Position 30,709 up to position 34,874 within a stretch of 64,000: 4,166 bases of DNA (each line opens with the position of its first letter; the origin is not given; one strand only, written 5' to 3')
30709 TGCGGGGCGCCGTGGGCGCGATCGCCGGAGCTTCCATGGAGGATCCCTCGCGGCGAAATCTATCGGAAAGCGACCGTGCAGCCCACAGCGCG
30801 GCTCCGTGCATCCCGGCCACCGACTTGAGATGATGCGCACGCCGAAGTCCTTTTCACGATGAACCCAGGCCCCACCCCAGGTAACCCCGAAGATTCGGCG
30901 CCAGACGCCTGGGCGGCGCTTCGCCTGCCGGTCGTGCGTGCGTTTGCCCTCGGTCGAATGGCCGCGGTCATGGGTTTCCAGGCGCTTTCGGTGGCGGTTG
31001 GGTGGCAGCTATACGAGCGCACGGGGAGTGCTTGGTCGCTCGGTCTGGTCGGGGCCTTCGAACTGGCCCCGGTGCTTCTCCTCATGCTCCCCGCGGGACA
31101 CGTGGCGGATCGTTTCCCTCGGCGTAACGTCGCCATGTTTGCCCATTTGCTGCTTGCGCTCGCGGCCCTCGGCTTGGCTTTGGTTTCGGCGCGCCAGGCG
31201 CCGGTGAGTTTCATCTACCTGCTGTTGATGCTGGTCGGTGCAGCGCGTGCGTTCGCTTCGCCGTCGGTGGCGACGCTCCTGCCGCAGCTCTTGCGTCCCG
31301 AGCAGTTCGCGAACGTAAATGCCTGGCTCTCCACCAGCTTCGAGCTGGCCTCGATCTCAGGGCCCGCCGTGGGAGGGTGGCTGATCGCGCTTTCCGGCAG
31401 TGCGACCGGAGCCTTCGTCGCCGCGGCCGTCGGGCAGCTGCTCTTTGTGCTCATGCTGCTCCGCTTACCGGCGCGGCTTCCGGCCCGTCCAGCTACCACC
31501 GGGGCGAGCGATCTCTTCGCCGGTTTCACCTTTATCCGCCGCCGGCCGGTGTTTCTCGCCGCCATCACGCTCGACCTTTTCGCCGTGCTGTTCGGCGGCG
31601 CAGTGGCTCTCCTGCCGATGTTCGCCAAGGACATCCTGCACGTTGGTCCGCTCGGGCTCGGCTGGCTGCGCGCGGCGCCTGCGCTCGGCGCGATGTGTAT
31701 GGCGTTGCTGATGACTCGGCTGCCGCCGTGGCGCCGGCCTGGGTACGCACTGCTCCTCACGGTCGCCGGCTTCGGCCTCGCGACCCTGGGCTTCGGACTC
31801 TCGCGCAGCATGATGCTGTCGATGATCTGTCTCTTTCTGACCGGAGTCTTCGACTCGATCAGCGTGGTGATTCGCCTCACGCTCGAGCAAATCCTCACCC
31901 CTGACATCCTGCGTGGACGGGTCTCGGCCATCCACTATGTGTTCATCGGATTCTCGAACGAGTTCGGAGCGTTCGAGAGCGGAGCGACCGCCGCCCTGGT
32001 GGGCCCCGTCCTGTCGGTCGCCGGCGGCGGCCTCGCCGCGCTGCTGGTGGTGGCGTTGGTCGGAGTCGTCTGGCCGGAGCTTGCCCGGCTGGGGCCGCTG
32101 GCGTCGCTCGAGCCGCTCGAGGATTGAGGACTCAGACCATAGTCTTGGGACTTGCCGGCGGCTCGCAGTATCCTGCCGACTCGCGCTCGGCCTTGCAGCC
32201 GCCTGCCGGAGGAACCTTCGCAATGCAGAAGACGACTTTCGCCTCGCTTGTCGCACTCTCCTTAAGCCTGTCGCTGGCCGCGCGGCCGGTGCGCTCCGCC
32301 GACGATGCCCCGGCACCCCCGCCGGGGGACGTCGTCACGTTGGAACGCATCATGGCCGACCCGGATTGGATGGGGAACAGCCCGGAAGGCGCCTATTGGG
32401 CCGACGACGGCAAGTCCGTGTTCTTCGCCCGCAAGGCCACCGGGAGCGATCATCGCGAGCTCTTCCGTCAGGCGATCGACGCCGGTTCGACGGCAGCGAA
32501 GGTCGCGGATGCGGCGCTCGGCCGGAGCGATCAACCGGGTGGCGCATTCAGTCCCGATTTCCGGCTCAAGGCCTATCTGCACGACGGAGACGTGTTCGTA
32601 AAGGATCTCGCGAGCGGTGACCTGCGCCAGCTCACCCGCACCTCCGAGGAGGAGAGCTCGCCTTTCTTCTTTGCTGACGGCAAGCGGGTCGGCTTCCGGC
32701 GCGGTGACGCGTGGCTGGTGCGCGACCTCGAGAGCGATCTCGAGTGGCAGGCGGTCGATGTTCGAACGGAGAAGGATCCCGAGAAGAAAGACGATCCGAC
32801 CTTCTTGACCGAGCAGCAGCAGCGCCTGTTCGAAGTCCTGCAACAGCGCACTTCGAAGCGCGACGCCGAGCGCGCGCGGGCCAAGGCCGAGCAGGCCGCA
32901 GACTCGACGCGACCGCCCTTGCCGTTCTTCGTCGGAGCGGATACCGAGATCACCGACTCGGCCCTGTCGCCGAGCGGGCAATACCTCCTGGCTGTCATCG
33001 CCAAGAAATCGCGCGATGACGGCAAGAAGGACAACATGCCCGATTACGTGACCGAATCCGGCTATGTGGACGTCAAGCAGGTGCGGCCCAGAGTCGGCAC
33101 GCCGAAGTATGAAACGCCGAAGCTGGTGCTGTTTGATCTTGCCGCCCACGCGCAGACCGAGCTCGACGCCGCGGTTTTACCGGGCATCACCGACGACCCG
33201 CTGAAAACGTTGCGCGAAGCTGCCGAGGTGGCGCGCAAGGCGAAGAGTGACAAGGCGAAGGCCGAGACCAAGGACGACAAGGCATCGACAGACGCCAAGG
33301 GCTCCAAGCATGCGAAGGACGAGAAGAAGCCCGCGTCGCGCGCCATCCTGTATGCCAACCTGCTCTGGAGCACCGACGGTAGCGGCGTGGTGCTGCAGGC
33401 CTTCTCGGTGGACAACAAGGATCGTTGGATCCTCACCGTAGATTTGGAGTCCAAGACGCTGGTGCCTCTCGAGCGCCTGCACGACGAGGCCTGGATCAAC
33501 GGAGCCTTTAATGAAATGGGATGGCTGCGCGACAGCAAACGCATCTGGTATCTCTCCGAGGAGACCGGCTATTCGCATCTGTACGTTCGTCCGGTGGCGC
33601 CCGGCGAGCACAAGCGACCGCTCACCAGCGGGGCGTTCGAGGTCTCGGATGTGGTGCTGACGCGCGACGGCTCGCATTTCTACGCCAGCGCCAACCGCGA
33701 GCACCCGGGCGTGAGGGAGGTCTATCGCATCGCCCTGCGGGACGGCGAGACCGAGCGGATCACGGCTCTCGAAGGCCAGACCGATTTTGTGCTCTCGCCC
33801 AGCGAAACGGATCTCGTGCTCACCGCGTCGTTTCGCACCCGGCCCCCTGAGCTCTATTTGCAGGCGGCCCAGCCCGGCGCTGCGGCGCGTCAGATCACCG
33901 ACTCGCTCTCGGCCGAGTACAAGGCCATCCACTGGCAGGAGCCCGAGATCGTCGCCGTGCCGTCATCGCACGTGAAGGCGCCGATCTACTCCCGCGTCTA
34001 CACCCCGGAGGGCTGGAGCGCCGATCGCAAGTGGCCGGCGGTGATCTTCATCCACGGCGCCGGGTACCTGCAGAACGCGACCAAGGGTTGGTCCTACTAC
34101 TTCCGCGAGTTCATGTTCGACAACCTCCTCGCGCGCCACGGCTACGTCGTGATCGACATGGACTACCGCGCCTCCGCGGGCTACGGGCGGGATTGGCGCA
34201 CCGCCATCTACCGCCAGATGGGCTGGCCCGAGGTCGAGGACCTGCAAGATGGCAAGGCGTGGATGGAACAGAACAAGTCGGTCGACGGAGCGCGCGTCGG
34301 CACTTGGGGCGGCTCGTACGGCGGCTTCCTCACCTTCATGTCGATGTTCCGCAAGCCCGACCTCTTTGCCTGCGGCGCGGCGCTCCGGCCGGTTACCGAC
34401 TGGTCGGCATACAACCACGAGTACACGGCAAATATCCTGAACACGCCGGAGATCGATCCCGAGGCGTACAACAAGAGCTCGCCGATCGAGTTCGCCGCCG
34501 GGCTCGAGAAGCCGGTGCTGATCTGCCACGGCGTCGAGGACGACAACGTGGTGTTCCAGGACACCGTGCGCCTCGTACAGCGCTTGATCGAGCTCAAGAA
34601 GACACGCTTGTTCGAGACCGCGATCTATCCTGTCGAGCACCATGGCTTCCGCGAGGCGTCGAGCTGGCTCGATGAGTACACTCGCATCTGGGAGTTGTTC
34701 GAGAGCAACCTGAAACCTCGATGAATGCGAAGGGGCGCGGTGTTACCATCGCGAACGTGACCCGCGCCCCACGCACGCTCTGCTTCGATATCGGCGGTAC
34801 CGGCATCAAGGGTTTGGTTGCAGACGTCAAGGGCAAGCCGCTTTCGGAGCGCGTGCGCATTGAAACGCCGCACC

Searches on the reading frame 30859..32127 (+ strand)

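Call 72: search_protein_families(library=pfam, proteins=[window:30859-32127:+], max_evalue=0.00001)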
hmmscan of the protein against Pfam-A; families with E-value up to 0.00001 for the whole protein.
window:30859-32127:+ (422 aa): 2 families
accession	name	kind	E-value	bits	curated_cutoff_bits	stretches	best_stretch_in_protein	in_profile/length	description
PF07690.21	MFS_1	-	9.1e-29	100.9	33.4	1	30-367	2-343/347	Major Facilitator Superfamily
PF05977.19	MFS_3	-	1e-23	84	27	1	17-401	3-389/524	Transmembrane secretion effector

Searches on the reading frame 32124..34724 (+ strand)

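Call 72: search_protein_families(library=pfam, proteins=[window:32124-34724:+], max_evalue=0.00001)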
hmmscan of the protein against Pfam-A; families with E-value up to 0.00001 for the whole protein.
window:32124-34724:+ (866 aa): 6 families
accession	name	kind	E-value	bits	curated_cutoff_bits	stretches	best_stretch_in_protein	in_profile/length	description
PF00326.27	Peptidase_S9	-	9.1e-46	156.5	22.6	1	668-864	9-211/213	Prolyl oligopeptidase family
PF00930.27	DPPIV_N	-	8.7e-23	81.1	22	1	402-569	178-348/354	Dipeptidyl peptidase IV (DPP IV) N-terminal region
PF20434.5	BD-FAE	-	4.4e-13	49.7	26.8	1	626-740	4-106/215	BD-FAE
PF02129.25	Peptidase_S15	-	1.4e-11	45.1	23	1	622-767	6-140/262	X-Pro dipeptidyl-peptidase (S15 family)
PF07676.18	PD40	-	7.6e-07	29.4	20.9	0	167-189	1-23/38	WD40-like Beta Propeller Repeat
PF01738.24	DLH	-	9.3e-07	29.1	21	1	636-847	12-193/217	Dienelactone hydrolase family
